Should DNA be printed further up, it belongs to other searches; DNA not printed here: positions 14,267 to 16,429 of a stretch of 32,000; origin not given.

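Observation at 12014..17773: Tightly coupled operon of an A24 prepilin-type peptidase, three exported or membrane proteins, a GH108-like muramidase and a small Cys-rich secreted protein: a candidate uncharacterised envelope system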

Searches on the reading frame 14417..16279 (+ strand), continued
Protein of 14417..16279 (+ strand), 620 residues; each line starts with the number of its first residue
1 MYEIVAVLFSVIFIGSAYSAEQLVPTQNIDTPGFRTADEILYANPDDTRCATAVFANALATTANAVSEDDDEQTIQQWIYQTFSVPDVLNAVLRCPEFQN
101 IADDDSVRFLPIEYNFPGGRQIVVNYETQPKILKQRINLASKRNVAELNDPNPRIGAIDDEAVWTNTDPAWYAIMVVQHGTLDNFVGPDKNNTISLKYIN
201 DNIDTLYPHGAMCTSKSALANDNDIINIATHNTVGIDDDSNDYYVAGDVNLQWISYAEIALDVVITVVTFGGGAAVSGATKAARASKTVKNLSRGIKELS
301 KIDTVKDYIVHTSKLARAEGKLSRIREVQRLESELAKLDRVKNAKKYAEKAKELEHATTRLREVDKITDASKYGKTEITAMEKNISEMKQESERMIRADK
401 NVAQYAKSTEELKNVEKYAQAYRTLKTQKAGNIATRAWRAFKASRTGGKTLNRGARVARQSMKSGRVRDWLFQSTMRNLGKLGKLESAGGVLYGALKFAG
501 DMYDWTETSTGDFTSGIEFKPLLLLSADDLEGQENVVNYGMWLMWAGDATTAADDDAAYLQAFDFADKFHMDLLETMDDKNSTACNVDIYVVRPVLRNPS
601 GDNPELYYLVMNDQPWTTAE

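Call 27: find_encoding_contigs(protein=P0219, flank=10000, max_places=2)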
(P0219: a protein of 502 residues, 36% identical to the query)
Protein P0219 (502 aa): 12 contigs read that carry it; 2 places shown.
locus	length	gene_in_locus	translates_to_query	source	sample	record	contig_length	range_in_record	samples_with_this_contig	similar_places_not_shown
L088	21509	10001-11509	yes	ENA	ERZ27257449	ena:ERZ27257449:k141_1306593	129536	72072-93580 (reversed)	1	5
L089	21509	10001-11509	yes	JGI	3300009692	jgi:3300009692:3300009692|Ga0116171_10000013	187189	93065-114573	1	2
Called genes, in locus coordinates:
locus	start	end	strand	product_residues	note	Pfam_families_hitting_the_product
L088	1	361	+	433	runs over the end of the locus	PF05697:Trigger_N, PF00254:FKBP_C, PF05698:Trigger_C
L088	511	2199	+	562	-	PF00575:S1 (weak), PF00575:S1, PF00575:S1, PF23459:S1_RRP5 (weak), PF00575:S1, PF23459:S1_RRP5 (weak), PF00575:S1, PF23459:S1_RRP5, +3 more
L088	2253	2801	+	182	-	PF13238:AAA_18 (faint), PF13671:AAA_33, PF00406:ADK, PF13207:AAA_17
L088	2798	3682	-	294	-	PF01544:CorA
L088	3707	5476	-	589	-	PF00664:ABC_membrane, PF00005:ABC_tran, PF02463:SMC_N (weak)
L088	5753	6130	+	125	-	PF01648:ACPS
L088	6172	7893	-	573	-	-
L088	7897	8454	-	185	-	PF07750:GcrA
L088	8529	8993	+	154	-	PF01478:Peptidase_A24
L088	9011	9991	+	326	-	-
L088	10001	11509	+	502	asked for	-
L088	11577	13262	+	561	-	-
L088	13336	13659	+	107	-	-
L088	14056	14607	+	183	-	PF00561:Abhydrolase_1 (faint), PF03959:FSH1 (faint), PF06821:Ser_hydrolase, PF12697:Abhydrolase_6 (faint), PF10230:LIDHydrolase (faint)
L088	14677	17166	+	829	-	-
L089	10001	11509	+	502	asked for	-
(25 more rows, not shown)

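Call 28: search_solved_structures(query=A1, max_evalue=10)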
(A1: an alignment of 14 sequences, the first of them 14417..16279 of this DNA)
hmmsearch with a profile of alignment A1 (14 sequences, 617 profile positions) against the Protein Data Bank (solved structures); distinct sequences matched with E-value up to 10: 8.
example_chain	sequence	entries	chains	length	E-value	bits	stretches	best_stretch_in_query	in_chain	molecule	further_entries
8qae_A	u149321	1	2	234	0.39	12.3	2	286-422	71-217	sc-apCC-6-SLLA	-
1xaw_A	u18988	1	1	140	1.4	10.4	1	291-367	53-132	Occludin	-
5x58_A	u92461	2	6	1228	2.1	9.8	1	276-341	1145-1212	Spike glycoprotein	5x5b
1wpa_A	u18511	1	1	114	2.3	9.7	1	305-367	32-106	Occludin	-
2p01_A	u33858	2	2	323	3.1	9.3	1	299-425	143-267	Alpha-2-macroglobulin receptor-associated protein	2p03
3g7c_A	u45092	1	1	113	3.3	9.2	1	305-367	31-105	Occludin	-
9qaw_L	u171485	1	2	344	3.6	9.1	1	299-425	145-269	Alpha-2-macroglobulin receptor-associated protein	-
5wwo_C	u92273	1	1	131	5.2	8.5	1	334-426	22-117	Protein LTV1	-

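Call 47: predict_structure(alignment_id=A4)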
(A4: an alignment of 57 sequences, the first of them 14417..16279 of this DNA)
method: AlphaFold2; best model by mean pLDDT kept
length: 620 residues; sequences in the alignment: 57
mean_pLDDT: 71.5   pTM: 0.46
mean pLDDT of the five models: 71.5, 70.7, 67.8, 66.7, 66.0
residues with pLDDT >= 90: 165; 70-90: 232; 50-70: 86; < 50: 137
segments of 3 or more residues with pLDDT < 50: 21-32, 144-149, 253-285, 425-506
pLDDT, mean of each block of 10 residues (from residue 1): 79 63 45 56 77 94 93 85 86 91 85 91 88 70 45 56 71 94 82 84 90 84 92 83 83 42 32 25 50 79 92 92 91 86 83 88 83 89 95 92 83 65 43 40 36 33 29 31 29 31 44 70 85 55 69 74 91 94 92 84 81 88
secondary structure, 60 per line:
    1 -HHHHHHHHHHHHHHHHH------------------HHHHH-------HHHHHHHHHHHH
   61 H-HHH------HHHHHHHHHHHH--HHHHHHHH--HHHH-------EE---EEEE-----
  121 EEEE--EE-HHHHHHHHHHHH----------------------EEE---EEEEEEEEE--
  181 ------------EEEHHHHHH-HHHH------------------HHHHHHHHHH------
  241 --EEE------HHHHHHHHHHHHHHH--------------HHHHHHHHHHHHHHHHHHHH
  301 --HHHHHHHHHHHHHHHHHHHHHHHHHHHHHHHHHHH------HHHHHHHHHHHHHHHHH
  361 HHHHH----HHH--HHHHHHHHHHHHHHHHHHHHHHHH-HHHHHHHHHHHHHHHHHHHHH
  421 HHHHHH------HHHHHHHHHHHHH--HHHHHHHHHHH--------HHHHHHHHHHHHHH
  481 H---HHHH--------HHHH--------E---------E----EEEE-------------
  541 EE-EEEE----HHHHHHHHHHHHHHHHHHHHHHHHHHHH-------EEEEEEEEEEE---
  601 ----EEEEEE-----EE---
elements in order: H2-18 H37-41 H49-61 H72-83 H86-93 H96-99 E112-115 E121-124 H130-141 E164-166 E170-178 E193-195 H196-201 H203-206 H225-234 E243-245 H252-266 H281-300 H303-337 H344-365 H375-398 H400-426 H433-445 H448-458 H467-481 H485-488 H497-500 E524-527 E544-547 H552-579 E587-597 E605-610
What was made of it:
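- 14417..16279 (+): P4: 620-aa scaffold candidate. In order: signal peptide, acidic N-domain, TM 254-277, basic coiled coil (about 285-470, variable length), weak second hydrophobic segment 485-499, acidic C-domain. AlphaFold blocks are mostly pLDDT 77-94 for the N- and C-domains (call 47).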

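Call 51: fold_search(model_id=the predicted structure, library=pdb)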
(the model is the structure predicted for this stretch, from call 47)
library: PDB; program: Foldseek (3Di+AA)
matches with E <= 10: 338; with E <= 0.001: 0
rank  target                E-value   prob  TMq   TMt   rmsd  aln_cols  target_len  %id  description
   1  8i21_A                6.7e-02  0.60  0.09  0.21  37.7       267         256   11  Cryo-EM structure of 6-subunit Smc5/6 arm region (released 2024-06-26)
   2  5xei                  1.2e-01  0.28  0.12  0.14  35.8       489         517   12  Crystal structure of the Smc head domain with a coiled coil and joint derived from Pyrococcus yayanosii (released 2017-06-07)
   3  7o3w_A                1.3e-01  0.66  0.10  0.25  35.0       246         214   11  Structural basis for VIPP1 oligomerization and maintenance of thylakoid membrane integrity (released 2021-06-30)
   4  6h2x                  2.2e-01  0.13  0.07  0.11  48.7       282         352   15  MukB coiled-coil elbow from E. coli (released 2019-03-06)
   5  6ixf_A                3.4e-01  0.38  0.09  0.22  17.5       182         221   19  Crystal structure of SeMet apo SH3BP5 (P41) (released 2019-03-20)
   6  6ixg_B                4.2e-01  0.21  0.08  0.20  18.3       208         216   17  Crystal structure of native apo SH3BP5 (P41) (released 2019-03-20)
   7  4tko                  4.2e-01  0.08  0.07  0.11  32.7       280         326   14  Structure of the periplasmic adaptor protein EmrA (released 2014-07-09)
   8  5c1f_A                4.6e-01  0.13  0.08  0.14  37.3       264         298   11  Structure of the Imp2 F-BAR domain (released 2016-01-27)
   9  9mvz_D                5.1e-01  0.18  0.09  0.06  33.6       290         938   12  Tripartite complex of MmpL5-S5-AcpM from Mycolicibacterium smegmatis (released 2025-07-30)
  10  8aud_A                5.1e-01  0.15  0.07  0.11  28.0       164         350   14  Structure of peptidoglycan hydrolase Cg1735 from Corynebacterium glutamicum, orthorhombic crystal form (released 2023-01-18)
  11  9hqx_B                5.1e-01  0.09  0.09  0.09  32.6       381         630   10  Salmonella enterica Lamassu LmuACB bound to DNA duplex (released 2025-10-01)
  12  9eom                  5.7e-01  0.28  0.10  0.23  41.5       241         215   12  250A Vipp1 dL10Ala helical tubes in the presence of EPL (released 2024-10-16)
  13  7o3x_A                6.3e-01  0.30  0.10  0.25  34.6       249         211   11  Structural basis for VIPP1 oligomerization and maintenance of thylakoid membrane integrity (released 2021-06-30)
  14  5nnv_B                7.4e-01  0.20  0.09  0.21  39.0       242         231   13  Structure of a Bacillus subtilis Smc coiled coil middle fragment (released 2017-06-21)
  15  5wkq_A                7.8e-01  0.47  0.09  0.28  23.7       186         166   13  2.10 A resolution structure of IpaB (residues 74-242) from Shigella flexneri (released 2018-05-16)
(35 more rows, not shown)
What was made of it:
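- Weak coiled-coil fold matches include the PG hydrolases or regulators Cg1735 and SteB-RipA (E about 0.5-1, call 51).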

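Call 54: find_related_loci(query=A1, collection=viral_contigs, flank=10000)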
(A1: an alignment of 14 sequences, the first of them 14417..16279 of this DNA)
Query A1 (620 aa) in viral_contigs; peptide patterns used: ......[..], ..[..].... (x = any residue, [..] = any of these).
78 stretches matched a pattern, but none encodes a relative of the query by tblastn (E <= 1e-3).

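Call 55: search_dna_similar(query=window:14417-16279:+, collection=phages, mode=protein, max_evalue=0.001)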
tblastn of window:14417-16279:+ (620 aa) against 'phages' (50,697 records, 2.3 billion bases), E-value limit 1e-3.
No match.
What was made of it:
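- P4 has no relative in IMG/VR (call 54) or in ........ phages (call 55).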

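Call 56: predict_structure(alignment_id=A5)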
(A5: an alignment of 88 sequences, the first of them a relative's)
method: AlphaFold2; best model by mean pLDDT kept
length: 683 residues; sequences in the alignment: 88
mean_pLDDT: 74.7   pTM: 0.55
mean pLDDT of the five models: 74.7, 74.0, 74.0, 73.2, 73.1
residues with pLDDT >= 90: 245; 70-90: 183; 50-70: 148; < 50: 107
segments of 3 or more residues with pLDDT < 50: 22-41, 56-61, 140-152, 158-161, 195-202, 386-417, 543-557
pLDDT, mean of each block of 10 residues (from residue 1): 67 79 45 42 56 49 66 95 94 94 93 87 96 72 40 50 52 81 79 49 54 72 63 58 61 63 80 59 88 93 97 94 94 84 88 93 90 83 55 36 28 44 70 82 89 96 96 93 95 82 69 86 89 83 45 44 57 70 79 58 79 81 96 96 97 94 94 96 87
secondary structure, 60 per line:
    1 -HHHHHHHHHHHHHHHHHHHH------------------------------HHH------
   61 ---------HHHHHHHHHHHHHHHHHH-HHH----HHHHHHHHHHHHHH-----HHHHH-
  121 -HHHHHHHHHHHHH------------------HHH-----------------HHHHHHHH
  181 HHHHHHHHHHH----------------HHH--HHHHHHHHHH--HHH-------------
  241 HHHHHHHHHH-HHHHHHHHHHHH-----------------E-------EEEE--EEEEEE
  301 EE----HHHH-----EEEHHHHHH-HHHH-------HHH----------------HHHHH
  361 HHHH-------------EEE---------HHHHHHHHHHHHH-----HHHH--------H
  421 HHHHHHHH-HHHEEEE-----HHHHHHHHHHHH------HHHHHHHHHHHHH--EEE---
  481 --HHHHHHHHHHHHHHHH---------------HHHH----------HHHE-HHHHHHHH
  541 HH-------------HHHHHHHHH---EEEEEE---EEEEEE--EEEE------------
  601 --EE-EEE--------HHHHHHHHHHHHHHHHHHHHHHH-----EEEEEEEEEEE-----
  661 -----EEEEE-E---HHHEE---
elements in order (helices of 4 or more, strands of 3 or more residues): H2-21 H70-87 H96-109 H115-119 H122-134 H173-191 H213-222 H241-250 H252-263 E289-292 E295-302 H307-310 E316-318 H319-324 H326-329 H356-364 E378-380 H390-402 H408-411 H420-428 E433-436 H442-453 H460-472 E475-477 H483-498 H514-517 H533-542 H556-564 E568-573 E577-582 E585-588 E606-608 H617-639 E645-655 E666-670

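Call 58: fold_search(model_id=the predicted structure, library=pdb)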
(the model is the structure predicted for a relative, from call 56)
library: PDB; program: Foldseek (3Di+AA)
matches with E <= 10: 56; with E <= 0.001: 0
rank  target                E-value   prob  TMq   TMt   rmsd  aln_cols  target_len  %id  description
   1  1ab8_A                1.7e+00  0.06  0.07  0.19   7.0        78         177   12  RAT TYPE II ADENYLYL CYCLASE C2 DOMAIN/FORSKOLIN COMPLEX (released 1997-05-15)
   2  8yhh_A                1.7e+00  0.03  0.07  0.12  10.3       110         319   10  The Crystal Structure of Mitotic Kinesin Eg5 from Biortus (released 2024-03-13)
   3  3k3b_A                2.0e+00  0.04  0.07  0.12  10.0       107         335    8  Co-crystal structure of the human kinesin Eg5 with a novel tetrahydro-beta-carboline (released 2009-12-15)
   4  5ujy_A                2.1e+00  0.01  0.04  0.04  20.3       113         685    7  The structure of Mycobacterium tuberculosis topoisomerase I from the 2nd crystal form (released 2018-01-17)
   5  7z3q_E                2.6e+00  0.09  0.06  0.21   9.9        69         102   14  Crystal structure of the human leptin:LepR-CRH2 encounter complex to 3.6 A resolution. (released 2023-03-22)
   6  4zca_B                3.2e+00  0.02  0.07  0.12   9.9       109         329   11  Eg5 motor domain mutant Y231F (released 2016-06-22)
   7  4zhi_A                4.0e+00  0.02  0.07  0.13  12.3       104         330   12  Eg5 motor domain mutant E162S (released 2016-06-22)
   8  2co9_MODEL_1_A        4.2e+00  0.12  0.06  0.33  14.4        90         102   14  Solution structure of the HMG_box domain of thymus high mobility group box protein TOX from mouse (released 2005-11-17)
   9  1azs_B                4.5e+00  0.06  0.07  0.22   7.1        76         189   10  COMPLEX OF GS-ALPHA WITH THE CATALYTIC DOMAINS OF MAMMALIAN ADENYLYL CYCLASE (released 1998-02-25)
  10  1ii6_B                4.5e+00  0.02  0.07  0.12  10.1       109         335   10  Crystal Structure of the Mitotic Kinesin Eg5 in Complex with Mg-ADP. (released 2001-07-18)
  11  6cq2_A                4.5e+00  0.01  0.03  0.03  20.4       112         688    7  Crystal structure of Mycobacterium tuberculosis Topoisomerase I in complex with oligonucleotide MTS2-12 and Magnesium (released 2018-05-30)
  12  2ieh_A                4.7e+00  0.02  0.08  0.13  10.2       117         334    8  Crystal structure of human kinesin Eg5 in complex with (R)-mon97, a new monastrol-based inhibitor that binds as (R)-en (released 2007-01-23)
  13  8yhh_B                4.7e+00  0.02  0.07  0.13   9.6       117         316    8  The Crystal Structure of Mitotic Kinesin Eg5 from Biortus (released 2024-03-13)
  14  4a5y_C                5.2e+00  0.02  0.07  0.12  10.8       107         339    9  Intermediate state of human kinesin Eg5 in complex with Ispinesib (released 2012-11-07)
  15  4a28_B                5.2e+00  0.01  0.07  0.11  10.6       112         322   10  Eg5-2 (released 2012-10-31)
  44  3v5y_C                8.9e+00  0.03  0.04  0.15  12.4        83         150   12  Structure of FBXL5 hemerythrin domain, P2(1) cell (released 2012-01-25)
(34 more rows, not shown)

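Call 70: fold_search(model_id=the predicted structure, library=viral)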
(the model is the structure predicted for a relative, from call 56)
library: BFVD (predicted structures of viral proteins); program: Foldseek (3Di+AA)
matches with E <= 10: 158; with E <= 0.001: 0
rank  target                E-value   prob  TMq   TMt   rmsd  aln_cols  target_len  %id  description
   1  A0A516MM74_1          4.0e-01  0.03  0.06  0.05  41.5       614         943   11  (no name in the UniProt tables at hand)
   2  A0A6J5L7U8            5.5e-01  0.12  0.07  0.17  26.0       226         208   15  Uncharacterized protein [uncultured Caudovirales phage]
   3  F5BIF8                8.4e-01  0.18  0.07  0.26  15.8        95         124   19  NS1 (Fragment) [Bocavirus pig/PBoV1/China/2010]
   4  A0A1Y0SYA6            9.8e-01  0.11  0.06  0.16  14.4        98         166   12  (no name in the UniProt tables at hand)
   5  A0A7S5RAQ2            1.1e+00  0.08  0.07  0.16  22.3       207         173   12  (no name in the UniProt tables at hand)
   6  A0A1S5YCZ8            1.1e+00  0.06  0.05  0.13  24.7       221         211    9  Uncharacterized protein [Leptopilina boulardi filamentous virus]
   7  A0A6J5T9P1            1.2e+00  0.05  0.06  0.08  27.8       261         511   14  Uncharacterized protein [uncultured Caudovirales phage]
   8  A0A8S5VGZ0            1.3e+00  0.11  0.08  0.06  29.8       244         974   11  Uncharacterized protein [Myoviridae sp. ctkfK18]
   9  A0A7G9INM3            1.4e+00  0.21  0.09  0.31  24.1       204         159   13  (no name in the UniProt tables at hand)
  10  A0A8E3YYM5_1          1.8e+00  0.02  0.07  0.05  29.8       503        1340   10  (no name in the UniProt tables at hand)
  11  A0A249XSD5            2.0e+00  0.13  0.08  0.19  12.0       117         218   14  Uncharacterized protein [Mycobacterium phage Phabba]
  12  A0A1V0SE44            2.0e+00  0.11  0.10  0.11  17.6       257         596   13  Uncharacterized protein [Indivirus ILV1]
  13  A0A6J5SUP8            2.2e+00  0.11  0.07  0.10  10.8       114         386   18  Uncharacterized protein [uncultured Caudovirales phage]
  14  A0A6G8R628            2.2e+00  0.07  0.08  0.12  34.1       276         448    9  Uncharacterized protein [Synechococcus phage S-N03]
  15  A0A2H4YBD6            2.2e+00  0.04  0.08  0.08  20.6       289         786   13  (no name in the UniProt tables at hand)
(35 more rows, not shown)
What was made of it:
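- Tried and rejected: AlphaFold models of P4 and of a natural P2-P4 paralogue fusion were searched with Foldseek against PDB and BFVD (calls 47, 51, 56, 58, 70). Prophage origin is rejected (calls 54, 55, 70).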

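Call 74: search_solved_structures(query=A5, max_evalue=10)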
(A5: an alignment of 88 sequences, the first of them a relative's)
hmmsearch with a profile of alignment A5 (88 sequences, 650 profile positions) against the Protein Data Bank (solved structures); distinct sequences matched with E-value up to 10: 4.
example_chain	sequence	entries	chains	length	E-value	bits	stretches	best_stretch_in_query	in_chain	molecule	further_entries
9k8a_A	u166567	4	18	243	0.15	14.1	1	391-503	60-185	Cage-t32-Zn1-HEHE-34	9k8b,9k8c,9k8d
4dt0_A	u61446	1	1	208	4.5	9.2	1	406-513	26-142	V-type ATP synthase subunit E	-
2dm9_A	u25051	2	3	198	6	8.8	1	413-513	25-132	V-type ATP synthase subunit E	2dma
8e0l_A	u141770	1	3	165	8.6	8.2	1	419-510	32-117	BGL06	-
